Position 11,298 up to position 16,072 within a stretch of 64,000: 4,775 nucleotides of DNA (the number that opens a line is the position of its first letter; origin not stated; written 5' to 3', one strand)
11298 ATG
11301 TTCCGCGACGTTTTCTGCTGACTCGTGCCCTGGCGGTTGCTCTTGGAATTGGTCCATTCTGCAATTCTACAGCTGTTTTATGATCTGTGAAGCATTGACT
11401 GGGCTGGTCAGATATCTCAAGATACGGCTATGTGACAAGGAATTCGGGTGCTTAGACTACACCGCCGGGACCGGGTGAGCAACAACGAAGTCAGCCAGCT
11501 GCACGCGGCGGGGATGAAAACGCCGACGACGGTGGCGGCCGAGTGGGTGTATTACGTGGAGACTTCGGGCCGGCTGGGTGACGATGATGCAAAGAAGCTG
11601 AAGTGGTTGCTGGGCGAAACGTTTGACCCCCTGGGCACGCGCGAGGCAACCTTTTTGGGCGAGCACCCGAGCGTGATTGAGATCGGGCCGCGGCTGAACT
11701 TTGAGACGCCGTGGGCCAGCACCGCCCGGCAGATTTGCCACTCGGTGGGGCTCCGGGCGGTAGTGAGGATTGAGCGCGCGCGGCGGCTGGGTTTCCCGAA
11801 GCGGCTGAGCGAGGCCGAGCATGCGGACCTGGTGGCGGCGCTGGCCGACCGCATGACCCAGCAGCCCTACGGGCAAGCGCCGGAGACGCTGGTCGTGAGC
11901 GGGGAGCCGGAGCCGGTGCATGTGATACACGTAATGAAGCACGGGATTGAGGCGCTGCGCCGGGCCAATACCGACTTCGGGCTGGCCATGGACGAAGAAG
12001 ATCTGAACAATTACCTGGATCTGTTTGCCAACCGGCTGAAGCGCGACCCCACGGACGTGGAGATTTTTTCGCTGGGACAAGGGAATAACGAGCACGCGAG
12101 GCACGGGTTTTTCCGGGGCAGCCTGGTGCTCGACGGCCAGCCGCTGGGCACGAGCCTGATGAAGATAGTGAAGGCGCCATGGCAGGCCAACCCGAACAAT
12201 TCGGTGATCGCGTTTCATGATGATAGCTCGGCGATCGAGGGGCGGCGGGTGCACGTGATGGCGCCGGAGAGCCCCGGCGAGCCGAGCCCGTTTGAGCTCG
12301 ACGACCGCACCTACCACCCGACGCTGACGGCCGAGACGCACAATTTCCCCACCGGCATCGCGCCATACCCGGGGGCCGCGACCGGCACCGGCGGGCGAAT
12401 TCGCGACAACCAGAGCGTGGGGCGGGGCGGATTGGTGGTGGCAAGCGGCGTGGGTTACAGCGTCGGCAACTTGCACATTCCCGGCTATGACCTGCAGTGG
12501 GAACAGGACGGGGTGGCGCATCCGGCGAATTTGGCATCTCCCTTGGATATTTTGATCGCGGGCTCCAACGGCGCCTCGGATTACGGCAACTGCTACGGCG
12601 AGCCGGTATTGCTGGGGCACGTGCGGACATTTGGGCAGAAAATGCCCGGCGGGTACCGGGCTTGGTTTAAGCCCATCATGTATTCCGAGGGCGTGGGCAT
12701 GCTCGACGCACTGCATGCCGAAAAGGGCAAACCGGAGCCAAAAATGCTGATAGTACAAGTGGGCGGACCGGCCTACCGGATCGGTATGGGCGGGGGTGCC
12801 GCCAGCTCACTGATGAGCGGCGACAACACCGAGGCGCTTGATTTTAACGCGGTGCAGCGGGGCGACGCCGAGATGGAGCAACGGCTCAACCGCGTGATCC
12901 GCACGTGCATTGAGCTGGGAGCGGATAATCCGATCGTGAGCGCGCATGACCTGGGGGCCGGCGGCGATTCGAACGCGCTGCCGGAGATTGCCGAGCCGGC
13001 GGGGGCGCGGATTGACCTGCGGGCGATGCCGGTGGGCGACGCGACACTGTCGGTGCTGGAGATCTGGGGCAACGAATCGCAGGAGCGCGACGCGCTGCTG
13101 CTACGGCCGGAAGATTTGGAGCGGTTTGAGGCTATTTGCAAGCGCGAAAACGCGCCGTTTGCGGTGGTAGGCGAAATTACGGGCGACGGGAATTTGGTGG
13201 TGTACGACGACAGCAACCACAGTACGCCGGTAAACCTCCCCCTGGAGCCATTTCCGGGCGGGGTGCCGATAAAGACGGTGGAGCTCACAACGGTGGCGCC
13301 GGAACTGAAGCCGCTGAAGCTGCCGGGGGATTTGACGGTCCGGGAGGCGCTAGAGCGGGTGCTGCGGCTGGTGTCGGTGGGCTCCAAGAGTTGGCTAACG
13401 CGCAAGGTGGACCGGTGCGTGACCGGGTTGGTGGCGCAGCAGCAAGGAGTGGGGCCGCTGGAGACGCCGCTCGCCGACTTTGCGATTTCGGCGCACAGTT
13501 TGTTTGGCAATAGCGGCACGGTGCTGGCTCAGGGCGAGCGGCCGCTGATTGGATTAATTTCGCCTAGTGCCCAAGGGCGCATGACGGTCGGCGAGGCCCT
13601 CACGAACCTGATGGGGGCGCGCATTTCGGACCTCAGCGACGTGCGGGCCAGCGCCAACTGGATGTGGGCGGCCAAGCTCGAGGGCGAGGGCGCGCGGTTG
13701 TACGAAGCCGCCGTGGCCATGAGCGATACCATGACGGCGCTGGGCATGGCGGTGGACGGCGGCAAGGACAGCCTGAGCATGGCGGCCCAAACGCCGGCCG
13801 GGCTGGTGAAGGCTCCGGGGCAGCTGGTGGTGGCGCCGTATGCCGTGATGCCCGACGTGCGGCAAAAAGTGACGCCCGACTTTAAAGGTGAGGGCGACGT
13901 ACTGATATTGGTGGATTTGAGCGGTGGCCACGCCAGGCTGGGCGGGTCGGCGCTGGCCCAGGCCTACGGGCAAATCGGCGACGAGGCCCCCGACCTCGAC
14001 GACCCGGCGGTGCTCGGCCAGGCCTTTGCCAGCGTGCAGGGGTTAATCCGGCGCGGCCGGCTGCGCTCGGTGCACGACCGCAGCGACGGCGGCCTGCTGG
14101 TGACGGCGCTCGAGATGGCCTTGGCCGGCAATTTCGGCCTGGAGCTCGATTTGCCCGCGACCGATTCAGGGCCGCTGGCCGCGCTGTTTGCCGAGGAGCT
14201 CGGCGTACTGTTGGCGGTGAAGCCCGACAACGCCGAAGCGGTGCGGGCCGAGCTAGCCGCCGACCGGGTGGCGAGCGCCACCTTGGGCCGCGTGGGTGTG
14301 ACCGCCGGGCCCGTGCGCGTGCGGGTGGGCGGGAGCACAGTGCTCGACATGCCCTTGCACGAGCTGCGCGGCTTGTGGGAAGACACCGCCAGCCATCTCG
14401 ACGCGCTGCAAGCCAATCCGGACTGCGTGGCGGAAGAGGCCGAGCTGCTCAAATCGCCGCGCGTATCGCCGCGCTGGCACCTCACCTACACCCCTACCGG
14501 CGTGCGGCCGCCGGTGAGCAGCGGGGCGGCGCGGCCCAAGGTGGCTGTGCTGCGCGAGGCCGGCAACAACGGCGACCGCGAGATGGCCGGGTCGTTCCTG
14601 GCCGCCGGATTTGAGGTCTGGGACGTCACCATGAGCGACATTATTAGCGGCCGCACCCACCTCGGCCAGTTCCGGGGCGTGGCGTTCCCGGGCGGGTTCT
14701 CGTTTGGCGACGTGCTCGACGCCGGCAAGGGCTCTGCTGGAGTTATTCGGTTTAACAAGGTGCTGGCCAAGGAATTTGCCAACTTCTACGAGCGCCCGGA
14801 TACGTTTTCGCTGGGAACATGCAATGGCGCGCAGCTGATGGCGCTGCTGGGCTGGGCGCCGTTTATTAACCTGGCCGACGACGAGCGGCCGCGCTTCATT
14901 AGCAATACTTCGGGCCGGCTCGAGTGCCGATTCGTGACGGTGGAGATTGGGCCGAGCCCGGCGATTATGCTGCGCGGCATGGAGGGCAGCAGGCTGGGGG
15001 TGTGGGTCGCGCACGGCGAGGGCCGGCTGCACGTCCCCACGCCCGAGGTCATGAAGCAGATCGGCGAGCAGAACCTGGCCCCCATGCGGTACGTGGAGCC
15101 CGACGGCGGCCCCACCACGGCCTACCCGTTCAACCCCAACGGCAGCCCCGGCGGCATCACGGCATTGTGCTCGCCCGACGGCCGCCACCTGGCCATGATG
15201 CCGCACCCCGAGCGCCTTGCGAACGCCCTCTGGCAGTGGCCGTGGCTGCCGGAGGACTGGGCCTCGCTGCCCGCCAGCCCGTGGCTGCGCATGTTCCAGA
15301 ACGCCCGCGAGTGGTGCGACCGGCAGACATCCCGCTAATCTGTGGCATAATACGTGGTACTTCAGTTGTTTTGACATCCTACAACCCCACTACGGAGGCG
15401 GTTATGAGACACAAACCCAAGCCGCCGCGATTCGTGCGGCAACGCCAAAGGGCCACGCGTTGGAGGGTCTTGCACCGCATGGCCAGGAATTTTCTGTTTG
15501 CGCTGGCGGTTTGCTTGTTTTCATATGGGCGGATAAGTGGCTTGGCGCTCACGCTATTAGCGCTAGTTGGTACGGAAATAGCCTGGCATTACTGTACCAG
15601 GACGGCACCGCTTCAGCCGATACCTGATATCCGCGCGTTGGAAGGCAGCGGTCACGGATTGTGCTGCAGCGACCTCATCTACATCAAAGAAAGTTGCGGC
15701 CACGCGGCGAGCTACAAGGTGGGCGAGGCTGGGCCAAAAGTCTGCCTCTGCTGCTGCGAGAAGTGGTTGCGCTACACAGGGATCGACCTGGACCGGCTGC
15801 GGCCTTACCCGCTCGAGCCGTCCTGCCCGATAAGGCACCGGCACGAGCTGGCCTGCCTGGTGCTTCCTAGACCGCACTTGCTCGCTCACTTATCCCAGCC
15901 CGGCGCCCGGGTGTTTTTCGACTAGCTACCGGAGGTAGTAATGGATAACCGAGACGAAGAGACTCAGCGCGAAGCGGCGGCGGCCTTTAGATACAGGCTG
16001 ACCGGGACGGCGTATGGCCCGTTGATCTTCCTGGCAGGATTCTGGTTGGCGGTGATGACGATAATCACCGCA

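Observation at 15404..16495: Tandem paralogs of an unassigned membrane-anchored Cys-rich protein family downstream of purL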

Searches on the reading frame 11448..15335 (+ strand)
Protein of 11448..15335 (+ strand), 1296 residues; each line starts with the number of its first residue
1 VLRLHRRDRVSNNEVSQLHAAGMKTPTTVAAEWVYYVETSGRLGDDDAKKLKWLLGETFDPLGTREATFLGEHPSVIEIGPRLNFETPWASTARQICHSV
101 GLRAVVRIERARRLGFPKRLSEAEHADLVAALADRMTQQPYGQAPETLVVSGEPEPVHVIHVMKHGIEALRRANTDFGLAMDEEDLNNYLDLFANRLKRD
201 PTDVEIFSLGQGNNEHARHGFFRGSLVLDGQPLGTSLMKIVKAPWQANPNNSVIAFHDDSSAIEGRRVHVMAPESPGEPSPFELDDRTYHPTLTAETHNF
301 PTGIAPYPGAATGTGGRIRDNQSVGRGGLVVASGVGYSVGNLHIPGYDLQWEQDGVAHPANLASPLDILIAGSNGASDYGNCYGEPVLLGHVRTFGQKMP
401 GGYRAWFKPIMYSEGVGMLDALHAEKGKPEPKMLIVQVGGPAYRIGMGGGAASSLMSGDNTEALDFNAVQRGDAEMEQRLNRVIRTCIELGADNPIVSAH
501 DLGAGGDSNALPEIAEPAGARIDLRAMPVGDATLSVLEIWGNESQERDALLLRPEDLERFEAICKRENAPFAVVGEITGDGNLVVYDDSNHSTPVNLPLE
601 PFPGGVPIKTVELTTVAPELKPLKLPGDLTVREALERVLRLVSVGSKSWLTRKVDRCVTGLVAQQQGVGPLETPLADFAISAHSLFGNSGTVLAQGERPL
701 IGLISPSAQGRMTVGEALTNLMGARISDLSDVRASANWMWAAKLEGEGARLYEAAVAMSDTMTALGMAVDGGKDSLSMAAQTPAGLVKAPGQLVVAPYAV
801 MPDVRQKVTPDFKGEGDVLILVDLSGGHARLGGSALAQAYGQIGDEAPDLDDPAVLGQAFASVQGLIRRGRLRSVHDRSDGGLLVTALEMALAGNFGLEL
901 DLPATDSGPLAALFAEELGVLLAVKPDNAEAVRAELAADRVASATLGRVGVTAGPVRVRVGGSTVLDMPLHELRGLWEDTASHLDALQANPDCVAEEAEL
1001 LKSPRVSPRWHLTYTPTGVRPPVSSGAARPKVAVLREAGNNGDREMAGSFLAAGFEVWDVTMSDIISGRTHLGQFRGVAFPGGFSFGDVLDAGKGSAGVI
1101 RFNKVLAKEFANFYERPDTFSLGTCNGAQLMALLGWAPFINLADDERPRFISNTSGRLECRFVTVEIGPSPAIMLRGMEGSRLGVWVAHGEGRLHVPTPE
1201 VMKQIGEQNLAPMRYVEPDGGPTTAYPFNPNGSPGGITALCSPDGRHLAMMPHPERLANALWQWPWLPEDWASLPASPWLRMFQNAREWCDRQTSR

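Call 15: find_related_loci(query=window:11448-15335:+, collection=genome_contigs, flank=10000)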
Query window:11448-15335:+ (1296 aa) in genome_contigs; peptide patterns used: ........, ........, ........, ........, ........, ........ (x = any residue, [..] = any of these).
299 stretches matched a pattern; 274 encode a relative of the query (tblastn E <= 1e-3); the best 80 are kept; 80 distinct loci.
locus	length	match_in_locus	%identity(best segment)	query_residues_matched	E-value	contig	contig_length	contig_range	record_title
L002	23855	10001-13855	62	1-1291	0e+0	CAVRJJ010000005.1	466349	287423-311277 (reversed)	MAG: uncultured bacterium isolate MFD01275.bin.1.95 genome assembly, contig: contig_31289, whole genome shotgun sequence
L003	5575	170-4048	62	1-1292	0e+0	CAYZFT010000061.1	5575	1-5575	MAG TPA_asm: uncultured Candidatus Saccharibacteria bacterium isolate SRP342105_co1_26 genome assembly, contig: NODE_207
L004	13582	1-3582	63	98-1296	0e+0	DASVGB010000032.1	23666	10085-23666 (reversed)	MAG TPA_asm: Candidatus Saccharimonadia bacterium isolate SMAG_U2104 k141_960024, whole genome shotgun sequence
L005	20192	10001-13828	61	1-1290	0e+0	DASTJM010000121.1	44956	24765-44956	MAG TPA_asm: Streptosporangiaceae bacterium isolate SMAG_U1528 k141_541133, whole genome shotgun sequence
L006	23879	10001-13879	59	1-1290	0e+0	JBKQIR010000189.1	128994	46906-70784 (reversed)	MAG: Solirubrobacteraceae bacterium isolate BAr2D2E2F__bin_42 BAr2D2E2F_000000182318, whole genome shotgun sequence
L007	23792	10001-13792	58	25-1290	0e+0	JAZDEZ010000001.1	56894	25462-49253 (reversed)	MAG: Patescibacteria group bacterium isolate MEGAHIT-group-0.176 k141_2223388, whole genome shotgun sequence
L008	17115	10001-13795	57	26-1290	0e+0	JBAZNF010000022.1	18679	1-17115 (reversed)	MAG: Patescibacteria group bacterium isolate SO_2017_LW4_60 scaffold_2014_c2_LW137-91_2017, whole genome shotgun sequenc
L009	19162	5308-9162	58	1-1290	0e+0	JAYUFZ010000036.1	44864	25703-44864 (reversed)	MAG: bacterium isolate GFS_7960 GFS_7960_35, whole genome shotgun sequence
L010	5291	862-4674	56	29-1291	0e+0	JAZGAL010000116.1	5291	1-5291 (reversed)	MAG: Gemmatimonadota bacterium isolate SCS1bin.26 SCS1bin.26_116, whole genome shotgun sequence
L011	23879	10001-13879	55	1-1290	0e+0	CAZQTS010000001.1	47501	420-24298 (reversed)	MAG TPA_asm: uncultured Gammaproteobacteria bacterium isolate SRP269290_co3_792 genome assembly, contig: NODE_588_length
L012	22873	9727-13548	56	28-1291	0e+0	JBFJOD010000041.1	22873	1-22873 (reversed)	MAG: Gemmatimonadota bacterium isolate Mix_sand18.2022.04.D.102 k141_1101762_length_22873_cov_11.1635, whole genome shot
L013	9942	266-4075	54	29-1291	0e+0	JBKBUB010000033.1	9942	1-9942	MAG: Thermodesulfovibrionales bacterium isolate 21H_026.bin.33 NODE_33_length_9942_cov_3.223619, whole genome shotgun se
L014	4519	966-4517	60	1-1184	0e+0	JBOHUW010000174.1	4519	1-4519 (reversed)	MAG: Candidatus Dormibacteraceae bacterium isolate SE1538_concoct.bin.5 NODE_924_length_4519_cov_1.052823, whole genome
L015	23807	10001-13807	55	29-1291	0e+0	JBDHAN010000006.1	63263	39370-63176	MAG: Gemmatimonadota bacterium isolate M3-44_Bin_252 M3-44_Bin_252_scaffold_886, whole genome shotgun sequence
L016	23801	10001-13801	55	32-1291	0e+0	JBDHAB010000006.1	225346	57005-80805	MAG: Gemmatimonadota bacterium isolate M3-44_Bin_129 M3-44_Bin_129_scaffold_194, whole genome shotgun sequence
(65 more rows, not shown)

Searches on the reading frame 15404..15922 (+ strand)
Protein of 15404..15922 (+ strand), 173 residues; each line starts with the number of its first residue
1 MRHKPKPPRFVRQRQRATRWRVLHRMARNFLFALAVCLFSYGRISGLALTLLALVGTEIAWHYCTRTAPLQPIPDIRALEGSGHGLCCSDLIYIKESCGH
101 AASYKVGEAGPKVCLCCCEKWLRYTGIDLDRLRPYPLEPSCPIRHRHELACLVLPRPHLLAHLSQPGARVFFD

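Call 7: search_protein_families(library=pfam, proteins=[window:15404-15922:+], max_evalue=10)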
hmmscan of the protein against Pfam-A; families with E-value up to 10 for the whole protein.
window:15404-15922:+ (173 aa): 0 families

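Call 8: search_protein_families(library=ncbifam, proteins=[window:15404-15922:+], max_evalue=10)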
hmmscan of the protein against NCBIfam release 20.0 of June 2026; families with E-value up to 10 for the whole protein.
window:15404-15922:+ (173 aa): 0 families

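Call 10: find_homologous_proteins(query=window:15404-15922:+, max_evalue=0.01)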
Query window:15404-15922:+ (173 aa): 1 proteins with E <= 0.01 among 298 candidates.
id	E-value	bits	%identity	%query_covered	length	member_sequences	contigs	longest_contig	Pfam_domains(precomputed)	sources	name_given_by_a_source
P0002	1.9e-116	405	100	100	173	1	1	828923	-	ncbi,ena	-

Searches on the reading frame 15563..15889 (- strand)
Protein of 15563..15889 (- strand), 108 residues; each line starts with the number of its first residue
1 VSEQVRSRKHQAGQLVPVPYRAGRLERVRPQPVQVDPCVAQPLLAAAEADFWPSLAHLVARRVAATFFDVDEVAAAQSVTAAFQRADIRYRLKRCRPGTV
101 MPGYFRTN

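Call 73: search_protein_families(library=ncbifam, proteins=[window:15563-15889:-], max_evalue=10)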
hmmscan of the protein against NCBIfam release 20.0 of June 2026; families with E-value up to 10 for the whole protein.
window:15563-15889:- (108 aa): 0 families

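Call 74: search_protein_families(library=pfam, proteins=[window:15563-15889:-], max_evalue=1)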
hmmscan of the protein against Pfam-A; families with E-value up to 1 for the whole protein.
window:15563-15889:- (108 aa): 0 families
